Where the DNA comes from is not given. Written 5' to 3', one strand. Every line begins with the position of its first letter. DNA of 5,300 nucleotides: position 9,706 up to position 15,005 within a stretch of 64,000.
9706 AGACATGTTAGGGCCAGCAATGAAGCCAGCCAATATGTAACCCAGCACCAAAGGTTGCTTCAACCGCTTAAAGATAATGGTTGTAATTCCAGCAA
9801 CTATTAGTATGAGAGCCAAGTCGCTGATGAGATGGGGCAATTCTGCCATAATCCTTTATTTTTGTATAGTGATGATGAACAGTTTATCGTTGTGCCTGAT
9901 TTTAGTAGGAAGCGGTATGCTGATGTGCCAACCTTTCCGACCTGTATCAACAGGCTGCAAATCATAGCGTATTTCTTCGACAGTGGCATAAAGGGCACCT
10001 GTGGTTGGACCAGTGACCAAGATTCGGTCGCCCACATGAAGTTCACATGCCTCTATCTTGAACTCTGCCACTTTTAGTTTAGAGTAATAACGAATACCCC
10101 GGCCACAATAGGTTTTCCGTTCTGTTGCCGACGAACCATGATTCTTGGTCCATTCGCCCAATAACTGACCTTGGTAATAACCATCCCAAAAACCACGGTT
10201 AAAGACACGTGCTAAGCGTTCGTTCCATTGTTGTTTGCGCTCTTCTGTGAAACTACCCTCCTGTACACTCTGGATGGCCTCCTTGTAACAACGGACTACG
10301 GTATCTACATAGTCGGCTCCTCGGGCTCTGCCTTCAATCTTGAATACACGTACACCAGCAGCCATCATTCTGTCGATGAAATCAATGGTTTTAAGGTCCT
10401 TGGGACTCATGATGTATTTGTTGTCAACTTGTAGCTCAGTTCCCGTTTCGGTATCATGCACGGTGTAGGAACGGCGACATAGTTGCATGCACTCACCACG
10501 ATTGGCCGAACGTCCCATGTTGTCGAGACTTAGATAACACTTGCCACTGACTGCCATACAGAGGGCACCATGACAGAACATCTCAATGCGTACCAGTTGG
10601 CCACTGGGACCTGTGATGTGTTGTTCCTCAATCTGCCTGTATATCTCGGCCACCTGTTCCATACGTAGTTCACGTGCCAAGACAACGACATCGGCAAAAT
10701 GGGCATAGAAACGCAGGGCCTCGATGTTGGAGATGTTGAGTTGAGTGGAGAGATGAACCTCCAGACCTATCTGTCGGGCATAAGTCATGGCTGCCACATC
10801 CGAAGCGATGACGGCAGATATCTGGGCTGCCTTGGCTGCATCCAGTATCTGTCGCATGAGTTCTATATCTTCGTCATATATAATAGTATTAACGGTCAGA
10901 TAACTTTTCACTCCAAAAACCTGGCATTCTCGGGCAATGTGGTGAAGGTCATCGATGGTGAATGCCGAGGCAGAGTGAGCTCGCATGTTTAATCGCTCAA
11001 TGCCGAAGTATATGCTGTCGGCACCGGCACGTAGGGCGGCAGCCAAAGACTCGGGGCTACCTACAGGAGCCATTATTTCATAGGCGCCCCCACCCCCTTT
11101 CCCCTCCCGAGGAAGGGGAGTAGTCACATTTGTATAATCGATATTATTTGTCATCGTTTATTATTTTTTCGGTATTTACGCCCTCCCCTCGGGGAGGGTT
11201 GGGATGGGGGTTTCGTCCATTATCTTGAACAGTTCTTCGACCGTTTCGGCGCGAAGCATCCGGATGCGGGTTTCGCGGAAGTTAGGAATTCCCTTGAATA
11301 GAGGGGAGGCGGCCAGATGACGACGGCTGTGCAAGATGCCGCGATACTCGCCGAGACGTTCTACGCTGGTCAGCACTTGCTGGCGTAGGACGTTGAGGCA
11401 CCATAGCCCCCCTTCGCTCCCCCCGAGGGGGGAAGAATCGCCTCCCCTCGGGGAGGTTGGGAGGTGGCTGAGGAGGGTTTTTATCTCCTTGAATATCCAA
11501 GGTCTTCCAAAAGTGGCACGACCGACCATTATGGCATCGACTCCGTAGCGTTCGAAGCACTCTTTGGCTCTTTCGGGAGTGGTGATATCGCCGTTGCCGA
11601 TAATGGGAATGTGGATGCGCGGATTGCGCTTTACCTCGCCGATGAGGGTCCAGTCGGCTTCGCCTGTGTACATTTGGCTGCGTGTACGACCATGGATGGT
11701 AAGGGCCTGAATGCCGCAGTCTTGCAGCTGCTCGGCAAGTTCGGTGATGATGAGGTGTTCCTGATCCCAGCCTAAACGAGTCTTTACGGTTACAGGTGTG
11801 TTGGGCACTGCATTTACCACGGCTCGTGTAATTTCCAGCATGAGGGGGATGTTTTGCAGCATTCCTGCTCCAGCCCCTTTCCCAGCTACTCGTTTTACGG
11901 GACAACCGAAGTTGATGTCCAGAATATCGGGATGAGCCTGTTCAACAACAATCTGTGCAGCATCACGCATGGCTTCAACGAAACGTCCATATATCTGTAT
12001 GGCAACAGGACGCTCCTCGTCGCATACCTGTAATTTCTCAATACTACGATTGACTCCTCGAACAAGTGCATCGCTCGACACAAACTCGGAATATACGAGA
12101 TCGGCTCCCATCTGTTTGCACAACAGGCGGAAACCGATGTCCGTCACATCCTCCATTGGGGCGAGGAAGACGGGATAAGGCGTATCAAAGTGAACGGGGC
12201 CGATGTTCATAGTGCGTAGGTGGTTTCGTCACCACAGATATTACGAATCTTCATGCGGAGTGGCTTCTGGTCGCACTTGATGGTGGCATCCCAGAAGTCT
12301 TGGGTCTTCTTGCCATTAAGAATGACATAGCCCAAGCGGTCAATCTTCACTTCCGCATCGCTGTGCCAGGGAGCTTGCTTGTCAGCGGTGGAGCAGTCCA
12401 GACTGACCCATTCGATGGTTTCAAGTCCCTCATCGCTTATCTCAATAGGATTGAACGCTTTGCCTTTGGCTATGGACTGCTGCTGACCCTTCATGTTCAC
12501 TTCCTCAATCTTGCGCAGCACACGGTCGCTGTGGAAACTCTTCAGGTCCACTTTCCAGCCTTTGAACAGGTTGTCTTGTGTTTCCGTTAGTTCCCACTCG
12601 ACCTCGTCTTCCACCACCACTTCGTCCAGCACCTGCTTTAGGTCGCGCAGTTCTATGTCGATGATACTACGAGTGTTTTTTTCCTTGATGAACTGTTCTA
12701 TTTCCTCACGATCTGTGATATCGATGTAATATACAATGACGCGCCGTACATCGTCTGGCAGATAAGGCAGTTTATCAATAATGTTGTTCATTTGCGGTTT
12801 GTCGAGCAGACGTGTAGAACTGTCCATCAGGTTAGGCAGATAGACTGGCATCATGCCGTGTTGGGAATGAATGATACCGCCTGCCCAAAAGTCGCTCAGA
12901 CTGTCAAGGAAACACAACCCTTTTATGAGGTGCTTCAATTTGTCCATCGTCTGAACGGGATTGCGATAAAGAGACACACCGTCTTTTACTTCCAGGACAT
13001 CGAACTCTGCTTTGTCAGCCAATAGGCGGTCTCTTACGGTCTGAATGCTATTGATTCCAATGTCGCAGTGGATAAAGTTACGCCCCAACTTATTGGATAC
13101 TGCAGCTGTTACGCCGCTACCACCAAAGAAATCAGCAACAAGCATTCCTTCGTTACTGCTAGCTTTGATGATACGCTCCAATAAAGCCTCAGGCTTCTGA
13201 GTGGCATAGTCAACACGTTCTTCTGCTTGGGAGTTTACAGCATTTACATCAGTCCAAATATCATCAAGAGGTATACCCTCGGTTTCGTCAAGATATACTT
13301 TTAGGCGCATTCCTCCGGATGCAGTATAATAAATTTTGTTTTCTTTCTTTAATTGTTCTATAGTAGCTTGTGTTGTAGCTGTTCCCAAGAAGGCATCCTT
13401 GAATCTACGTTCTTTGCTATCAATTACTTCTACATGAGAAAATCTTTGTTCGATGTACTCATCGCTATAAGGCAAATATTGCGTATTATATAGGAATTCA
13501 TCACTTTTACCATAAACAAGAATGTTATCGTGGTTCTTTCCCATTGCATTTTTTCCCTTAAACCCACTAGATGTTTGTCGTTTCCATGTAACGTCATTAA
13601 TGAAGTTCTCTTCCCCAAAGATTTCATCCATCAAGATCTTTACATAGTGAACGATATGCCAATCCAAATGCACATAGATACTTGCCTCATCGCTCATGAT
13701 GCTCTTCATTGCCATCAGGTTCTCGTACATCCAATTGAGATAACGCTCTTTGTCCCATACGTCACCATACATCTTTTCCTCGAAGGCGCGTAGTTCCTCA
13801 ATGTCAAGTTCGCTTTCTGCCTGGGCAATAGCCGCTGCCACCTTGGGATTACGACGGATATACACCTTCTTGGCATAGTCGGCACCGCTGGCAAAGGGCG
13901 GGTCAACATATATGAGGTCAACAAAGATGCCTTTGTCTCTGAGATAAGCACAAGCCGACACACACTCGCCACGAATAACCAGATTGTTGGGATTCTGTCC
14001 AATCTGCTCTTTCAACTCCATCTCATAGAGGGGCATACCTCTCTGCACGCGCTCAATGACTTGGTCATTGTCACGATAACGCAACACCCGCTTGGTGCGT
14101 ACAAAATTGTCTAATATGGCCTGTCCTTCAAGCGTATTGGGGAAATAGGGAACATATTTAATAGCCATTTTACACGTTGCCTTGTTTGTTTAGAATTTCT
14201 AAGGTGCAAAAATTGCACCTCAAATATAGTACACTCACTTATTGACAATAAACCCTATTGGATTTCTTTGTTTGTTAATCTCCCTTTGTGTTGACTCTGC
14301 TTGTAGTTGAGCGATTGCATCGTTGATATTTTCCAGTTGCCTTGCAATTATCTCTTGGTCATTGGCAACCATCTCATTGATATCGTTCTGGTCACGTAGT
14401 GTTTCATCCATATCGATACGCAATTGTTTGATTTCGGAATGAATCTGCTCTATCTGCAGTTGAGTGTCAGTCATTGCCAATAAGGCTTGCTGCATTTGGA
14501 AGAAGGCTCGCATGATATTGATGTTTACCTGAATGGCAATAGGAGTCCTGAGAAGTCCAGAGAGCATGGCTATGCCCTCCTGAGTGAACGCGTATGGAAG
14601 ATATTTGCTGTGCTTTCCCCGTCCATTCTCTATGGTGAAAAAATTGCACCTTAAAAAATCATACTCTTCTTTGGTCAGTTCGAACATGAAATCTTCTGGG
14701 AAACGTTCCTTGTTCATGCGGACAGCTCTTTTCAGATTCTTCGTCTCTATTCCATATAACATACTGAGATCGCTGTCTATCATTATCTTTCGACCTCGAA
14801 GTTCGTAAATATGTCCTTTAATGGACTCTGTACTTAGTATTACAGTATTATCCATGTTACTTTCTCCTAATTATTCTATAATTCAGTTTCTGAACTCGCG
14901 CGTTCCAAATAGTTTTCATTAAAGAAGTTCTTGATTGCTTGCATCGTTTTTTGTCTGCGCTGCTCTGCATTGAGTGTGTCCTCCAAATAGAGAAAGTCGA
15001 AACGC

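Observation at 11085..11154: Two unrelated genes (U32 peptidase and sufE) share a repeat-borne start codon and N-terminal peptide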

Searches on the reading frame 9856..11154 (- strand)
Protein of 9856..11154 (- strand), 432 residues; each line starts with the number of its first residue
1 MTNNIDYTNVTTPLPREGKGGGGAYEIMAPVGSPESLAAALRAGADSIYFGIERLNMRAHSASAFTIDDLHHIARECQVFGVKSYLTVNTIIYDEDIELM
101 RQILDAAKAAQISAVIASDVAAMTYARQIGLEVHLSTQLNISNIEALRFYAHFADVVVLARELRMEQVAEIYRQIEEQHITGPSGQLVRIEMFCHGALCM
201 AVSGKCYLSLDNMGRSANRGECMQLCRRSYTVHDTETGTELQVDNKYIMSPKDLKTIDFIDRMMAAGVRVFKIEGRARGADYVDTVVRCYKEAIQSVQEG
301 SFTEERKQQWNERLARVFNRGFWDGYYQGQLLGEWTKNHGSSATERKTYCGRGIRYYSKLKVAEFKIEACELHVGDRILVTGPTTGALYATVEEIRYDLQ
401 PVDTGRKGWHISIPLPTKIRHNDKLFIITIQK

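Call 11: search_protein_families(library=pfam, proteins=[window:9856-11154:-])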
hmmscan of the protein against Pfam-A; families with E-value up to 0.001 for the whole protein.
window:9856-11154:- (432 aa): 2 families
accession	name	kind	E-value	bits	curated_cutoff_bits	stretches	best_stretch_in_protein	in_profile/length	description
PF01136.24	Peptidase_U32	-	1.9e-65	220.9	22.4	1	98-330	2-230/233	Peptidase family U32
PF09936.14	Methyltrn_RNA_4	-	0.00014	22.2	22.6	0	61-105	19-61/182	SAM-dependent RNA methyltransferase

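Call 12: search_protein_families(library=ncbifam, proteins=[window:9856-11154:-])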
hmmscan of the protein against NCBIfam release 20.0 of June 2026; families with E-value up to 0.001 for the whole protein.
window:9856-11154:- (432 aa): 4 families
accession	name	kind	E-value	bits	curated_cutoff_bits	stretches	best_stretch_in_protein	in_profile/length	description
NF011996.0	PRK15452.1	equivalog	8.1e-53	179.8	534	2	26-238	6-210/449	prephenate-dependent tRNA uridine(34) hydroxylase TrhP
NF047963.1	quinone_UbiU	equivalog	5.3e-45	154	440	2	26-231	2-202/331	ubiquinone anaerobic biosynthesis protein UbiU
NF047965.1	quinone_UbiV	equivalog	1.1e-14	54.6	275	1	64-325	43-287/292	ubiquinone anaerobic biosynthesis protein UbiV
NF011991.0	PRK15447.1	equivalog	5.7e-14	52.2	283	1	64-325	44-292/302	U32 family peptidase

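Call 16: find_homologous_proteins(query=window:9856-11154:-)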
Query window:9856-11154:- (432 aa): 8000 proteins with E <= 0.001 among 8000 candidates; the best 120 are listed.
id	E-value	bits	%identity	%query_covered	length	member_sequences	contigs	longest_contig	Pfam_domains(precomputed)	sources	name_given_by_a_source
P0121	1.9e-290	981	100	100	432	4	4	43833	PF01136.26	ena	-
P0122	9.9e-250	847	85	99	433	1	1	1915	PF01136.26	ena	-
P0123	4.1e-245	831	88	97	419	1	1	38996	PF01136.26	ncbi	-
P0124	9.5e-243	824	84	99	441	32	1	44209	PF01136.26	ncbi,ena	-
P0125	3.3e-242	822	88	94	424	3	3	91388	PF01136.26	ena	-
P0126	3.3e-240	815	85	97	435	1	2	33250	PF01136.26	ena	-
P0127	4.2e-240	815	87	94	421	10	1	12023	PF01136.26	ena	-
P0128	1.6e-239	813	85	97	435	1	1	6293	PF01136.26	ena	-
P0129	1.6e-239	813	84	99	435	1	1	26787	PF01136.26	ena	-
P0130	2.9e-239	812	86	97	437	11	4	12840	PF01136.26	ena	-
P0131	3.1e-239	812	85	97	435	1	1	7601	PF01136.26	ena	-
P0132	5.2e-239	811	85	96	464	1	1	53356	PF01136.26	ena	-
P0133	8.6e-239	811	86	94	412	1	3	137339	PF01136.26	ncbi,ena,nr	ncbi:MAG: U32 family peptidase [Bacteroidaceae bacterium]|nr:U32 family peptidase [Bacteroidaceae ba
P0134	9.9e-239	810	87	94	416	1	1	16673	PF01136.26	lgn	-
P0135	2.5e-238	809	84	99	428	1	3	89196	PF01136.26,PF09936.15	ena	-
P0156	1.3e-236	804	87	93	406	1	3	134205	PF01136.26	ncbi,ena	-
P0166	4.8e-236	802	86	94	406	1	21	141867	PF01136.26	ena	-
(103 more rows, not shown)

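Call 31: find_encoding_contigs(protein=P0156, flank=1500, max_places=3)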
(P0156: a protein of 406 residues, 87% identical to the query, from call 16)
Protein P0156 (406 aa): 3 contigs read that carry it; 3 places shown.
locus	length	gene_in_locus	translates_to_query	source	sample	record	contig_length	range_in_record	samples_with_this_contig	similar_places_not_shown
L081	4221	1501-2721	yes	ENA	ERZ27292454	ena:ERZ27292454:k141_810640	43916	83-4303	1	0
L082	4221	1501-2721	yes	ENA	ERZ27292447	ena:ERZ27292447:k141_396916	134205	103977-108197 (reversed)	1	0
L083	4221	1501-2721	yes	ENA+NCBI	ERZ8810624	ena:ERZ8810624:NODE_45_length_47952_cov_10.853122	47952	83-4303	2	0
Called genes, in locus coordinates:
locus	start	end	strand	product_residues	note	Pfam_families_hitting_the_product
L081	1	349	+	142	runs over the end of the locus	?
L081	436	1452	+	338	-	PF01207:Dus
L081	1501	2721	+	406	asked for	PF01136:Peptidase_U32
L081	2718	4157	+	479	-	PF01656:CbiA, PF13500:AAA_26, PF07685:GATase_3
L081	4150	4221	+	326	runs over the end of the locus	PF00266:Aminotran_5 (faint), PF00155:Aminotran_1_2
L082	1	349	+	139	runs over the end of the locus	PF02657:SufE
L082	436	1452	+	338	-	PF01207:Dus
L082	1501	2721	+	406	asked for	PF01136:Peptidase_U32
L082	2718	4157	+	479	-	PF01656:CbiA, PF13500:AAA_26, PF07685:GATase_3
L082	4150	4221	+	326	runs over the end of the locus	PF00266:Aminotran_5 (faint), PF00155:Aminotran_1_2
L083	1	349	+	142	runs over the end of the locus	?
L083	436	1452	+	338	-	PF01207:Dus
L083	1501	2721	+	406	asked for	PF01136:Peptidase_U32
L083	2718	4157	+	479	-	PF01656:CbiA, PF13500:AAA_26, PF07685:GATase_3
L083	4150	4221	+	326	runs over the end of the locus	PF00266:Aminotran_5 (faint), PF00155:Aminotran_1_2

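Call 32: find_encoding_contigs(protein=P0166, flank=1500, max_places=3)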
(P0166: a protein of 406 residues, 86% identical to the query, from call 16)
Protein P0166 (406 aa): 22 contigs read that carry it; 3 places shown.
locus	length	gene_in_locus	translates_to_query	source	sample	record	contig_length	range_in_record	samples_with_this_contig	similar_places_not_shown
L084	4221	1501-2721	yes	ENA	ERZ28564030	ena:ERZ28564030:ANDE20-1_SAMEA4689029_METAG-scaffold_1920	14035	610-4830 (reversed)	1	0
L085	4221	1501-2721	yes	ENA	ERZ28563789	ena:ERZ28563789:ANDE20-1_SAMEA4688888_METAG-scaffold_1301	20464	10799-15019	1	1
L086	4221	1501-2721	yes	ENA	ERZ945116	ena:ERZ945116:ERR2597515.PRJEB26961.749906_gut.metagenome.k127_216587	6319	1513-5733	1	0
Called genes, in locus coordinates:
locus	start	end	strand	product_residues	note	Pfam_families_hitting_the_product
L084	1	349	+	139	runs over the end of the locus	PF02657:SufE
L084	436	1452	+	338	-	PF01207:Dus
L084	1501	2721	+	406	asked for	PF01136:Peptidase_U32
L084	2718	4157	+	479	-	PF01656:CbiA, PF13500:AAA_26, PF07685:GATase_3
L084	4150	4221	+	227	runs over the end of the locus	?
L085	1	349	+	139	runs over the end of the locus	PF02657:SufE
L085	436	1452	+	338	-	PF01207:Dus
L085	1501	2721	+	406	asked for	PF01136:Peptidase_U32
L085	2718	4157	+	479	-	PF01656:CbiA, PF13500:AAA_26, PF07685:GATase_3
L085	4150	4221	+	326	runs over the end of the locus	PF00266:Aminotran_5 (faint), PF00155:Aminotran_1_2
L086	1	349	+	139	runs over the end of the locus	PF02657:SufE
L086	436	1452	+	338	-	PF01207:Dus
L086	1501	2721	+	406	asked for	PF01136:Peptidase_U32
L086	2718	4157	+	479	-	PF01656:CbiA, PF13500:AAA_26, PF07685:GATase_3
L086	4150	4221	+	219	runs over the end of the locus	?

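Call 60: search_solved_structures(query=window:9856-11154:-, show_alignments=1)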
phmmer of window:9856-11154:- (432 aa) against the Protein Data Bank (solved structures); distinct sequences matched with E-value up to 0.001: 0.

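Call 63: find_encoding_contigs(protein=P0121, flank=10000, max_places=6)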
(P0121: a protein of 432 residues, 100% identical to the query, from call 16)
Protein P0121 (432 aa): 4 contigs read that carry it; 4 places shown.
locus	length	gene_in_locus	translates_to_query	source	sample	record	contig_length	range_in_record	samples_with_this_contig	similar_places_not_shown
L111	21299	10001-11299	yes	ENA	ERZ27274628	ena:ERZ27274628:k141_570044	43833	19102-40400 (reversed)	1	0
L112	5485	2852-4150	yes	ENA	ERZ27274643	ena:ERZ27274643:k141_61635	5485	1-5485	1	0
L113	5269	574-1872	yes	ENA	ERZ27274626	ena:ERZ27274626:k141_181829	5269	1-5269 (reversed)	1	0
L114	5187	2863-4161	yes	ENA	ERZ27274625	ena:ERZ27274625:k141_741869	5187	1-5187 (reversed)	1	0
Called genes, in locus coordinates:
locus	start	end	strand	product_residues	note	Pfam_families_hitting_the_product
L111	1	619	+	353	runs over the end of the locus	PF02595:Gly_kinase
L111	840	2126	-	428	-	PF17293:Arm-DNA-bind_5 (weak), PF00589:Phage_integrase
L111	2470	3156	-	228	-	PF00881:Nitroreductase (faint), PF14512:TM1586_NiRdase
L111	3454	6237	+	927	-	PF04851:ResIII (weak)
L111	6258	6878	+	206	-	PF10543:ORF6N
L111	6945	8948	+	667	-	PF01555:N6_N4_Mtase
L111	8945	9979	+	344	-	PF01207:Dus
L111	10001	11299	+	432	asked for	PF01136:Peptidase_U32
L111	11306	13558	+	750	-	PF00999:Na_H_Exchanger, PF02080:TrkA_C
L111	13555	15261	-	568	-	PF00501:AMP-binding, PF13193:AMP-binding_C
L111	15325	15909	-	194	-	PF13560:HTH_31 (weak), PF01381:HTH_3, PF12844:HTH_19, PF13413:HTH_25 (weak), PF13443:HTH_26, PF07883:Cupin_2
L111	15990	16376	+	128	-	-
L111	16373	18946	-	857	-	-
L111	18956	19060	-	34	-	-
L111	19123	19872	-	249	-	-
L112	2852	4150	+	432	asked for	PF01136:Peptidase_U32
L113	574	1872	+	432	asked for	PF01136:Peptidase_U32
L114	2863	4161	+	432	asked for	PF01136:Peptidase_U32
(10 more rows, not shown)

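Call 69: find_encoding_contigs(protein=P0122, flank=2000, max_places=2)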
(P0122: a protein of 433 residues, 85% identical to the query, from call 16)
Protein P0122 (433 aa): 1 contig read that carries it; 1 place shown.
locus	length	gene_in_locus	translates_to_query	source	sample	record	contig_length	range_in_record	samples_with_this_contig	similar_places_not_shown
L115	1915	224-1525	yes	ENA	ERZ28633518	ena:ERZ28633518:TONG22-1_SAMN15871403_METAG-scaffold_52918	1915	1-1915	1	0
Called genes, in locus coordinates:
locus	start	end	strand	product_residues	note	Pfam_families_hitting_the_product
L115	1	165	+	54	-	?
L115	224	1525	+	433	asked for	PF01136:Peptidase_U32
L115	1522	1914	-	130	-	?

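Call 70: find_encoding_contigs(protein=P0129, flank=3000, max_places=2)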
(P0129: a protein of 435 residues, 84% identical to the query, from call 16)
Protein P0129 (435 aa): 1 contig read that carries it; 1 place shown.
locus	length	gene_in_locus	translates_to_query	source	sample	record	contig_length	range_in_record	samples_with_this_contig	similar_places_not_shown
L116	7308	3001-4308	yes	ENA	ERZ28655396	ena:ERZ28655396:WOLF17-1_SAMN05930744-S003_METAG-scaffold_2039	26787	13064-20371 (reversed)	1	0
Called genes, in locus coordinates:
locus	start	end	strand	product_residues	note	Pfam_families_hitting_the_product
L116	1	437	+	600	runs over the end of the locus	PF00117:GATase, PF07722:Peptidase_C26, PF01244:Peptidase_M19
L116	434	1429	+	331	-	PF04389:Peptidase_M28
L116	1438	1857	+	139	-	PF02657:SufE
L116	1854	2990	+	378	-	PF01207:Dus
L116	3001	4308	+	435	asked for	PF01136:Peptidase_U32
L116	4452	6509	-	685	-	PF00133:tRNA-synt_1, PF09334:tRNA-synt_1g, PF08264:Anticodon_1 (weak), PF19303:Anticodon_3, PF01588:tRNA_bind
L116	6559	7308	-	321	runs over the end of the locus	PF05552:MS_channel_1st_1 (weak), PF00924:MS_channel_2nd, PF21082:MS_channel_3rd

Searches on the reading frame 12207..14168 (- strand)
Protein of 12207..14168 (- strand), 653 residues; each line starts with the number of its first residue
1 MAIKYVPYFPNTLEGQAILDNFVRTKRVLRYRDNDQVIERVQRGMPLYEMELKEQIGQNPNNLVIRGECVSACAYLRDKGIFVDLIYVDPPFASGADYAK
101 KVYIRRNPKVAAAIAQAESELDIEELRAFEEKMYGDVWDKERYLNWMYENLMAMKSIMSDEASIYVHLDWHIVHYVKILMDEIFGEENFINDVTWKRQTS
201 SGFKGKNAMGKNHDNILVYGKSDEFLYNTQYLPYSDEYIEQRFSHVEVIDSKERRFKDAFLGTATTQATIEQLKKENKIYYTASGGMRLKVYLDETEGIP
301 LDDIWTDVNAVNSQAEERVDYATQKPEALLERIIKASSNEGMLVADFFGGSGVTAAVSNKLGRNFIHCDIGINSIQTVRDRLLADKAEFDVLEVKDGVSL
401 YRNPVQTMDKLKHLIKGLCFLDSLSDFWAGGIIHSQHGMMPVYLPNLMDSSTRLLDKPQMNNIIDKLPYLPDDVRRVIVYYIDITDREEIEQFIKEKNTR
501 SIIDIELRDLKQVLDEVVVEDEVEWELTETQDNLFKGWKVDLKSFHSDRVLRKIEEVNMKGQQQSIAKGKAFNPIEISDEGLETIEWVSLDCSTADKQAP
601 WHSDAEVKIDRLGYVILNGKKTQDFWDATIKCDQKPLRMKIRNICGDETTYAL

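Call 77: search_protein_families(library=pfam, proteins=[window:12207-14168:-])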
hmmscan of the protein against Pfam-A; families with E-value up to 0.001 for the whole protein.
window:12207-14168:- (653 aa): 1 family
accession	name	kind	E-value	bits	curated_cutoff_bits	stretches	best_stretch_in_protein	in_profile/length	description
PF01555.25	N6_N4_Mtase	-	9.9e-43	147.1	26.7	1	83-376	1-217/221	DNA methylase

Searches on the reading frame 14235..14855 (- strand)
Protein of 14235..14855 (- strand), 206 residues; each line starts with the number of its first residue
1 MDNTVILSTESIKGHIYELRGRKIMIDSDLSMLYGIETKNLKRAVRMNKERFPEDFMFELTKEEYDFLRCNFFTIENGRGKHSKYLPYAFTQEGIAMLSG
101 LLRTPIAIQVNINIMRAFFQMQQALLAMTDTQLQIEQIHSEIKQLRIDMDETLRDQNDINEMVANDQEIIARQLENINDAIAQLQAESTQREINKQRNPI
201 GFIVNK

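Call 77: search_protein_families(library=pfam, proteins=[window:14235-14855:-])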
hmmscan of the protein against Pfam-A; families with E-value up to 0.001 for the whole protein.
window:14235-14855:- (206 aa): 1 family
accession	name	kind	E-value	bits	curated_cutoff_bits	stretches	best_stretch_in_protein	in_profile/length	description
PF10543.14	ORF6N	-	5.2e-31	107.2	27.8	1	15-99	2-84/86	ORF6N domain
